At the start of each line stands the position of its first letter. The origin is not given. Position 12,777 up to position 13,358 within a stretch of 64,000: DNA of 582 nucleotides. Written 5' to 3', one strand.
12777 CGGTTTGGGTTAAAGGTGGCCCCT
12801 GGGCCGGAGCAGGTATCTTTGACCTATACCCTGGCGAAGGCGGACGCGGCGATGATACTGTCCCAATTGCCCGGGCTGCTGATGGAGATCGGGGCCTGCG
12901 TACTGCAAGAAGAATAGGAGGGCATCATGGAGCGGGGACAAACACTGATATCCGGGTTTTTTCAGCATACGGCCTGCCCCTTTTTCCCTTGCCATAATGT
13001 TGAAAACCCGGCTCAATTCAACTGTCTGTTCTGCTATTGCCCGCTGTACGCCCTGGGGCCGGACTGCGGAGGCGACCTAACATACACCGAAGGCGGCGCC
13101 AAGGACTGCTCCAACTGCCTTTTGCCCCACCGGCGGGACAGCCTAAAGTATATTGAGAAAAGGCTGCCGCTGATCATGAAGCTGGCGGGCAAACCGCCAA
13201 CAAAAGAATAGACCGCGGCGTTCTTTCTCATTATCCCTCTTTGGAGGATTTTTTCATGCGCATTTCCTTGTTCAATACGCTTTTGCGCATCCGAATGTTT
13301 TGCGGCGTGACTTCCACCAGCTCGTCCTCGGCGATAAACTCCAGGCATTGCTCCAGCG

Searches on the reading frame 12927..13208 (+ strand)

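Call 67: search_protein_families(library=pfam, proteins=[window:12927-13208:+], max_evalue=0.01)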
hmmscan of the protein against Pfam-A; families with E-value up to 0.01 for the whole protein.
window:12927-13208:+ (94 aa): 1 family
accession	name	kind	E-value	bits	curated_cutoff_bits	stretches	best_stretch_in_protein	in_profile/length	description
PF04071.17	zf-like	-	3.9e-26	91.2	27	1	11-86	4-77/82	Cysteine-rich small domain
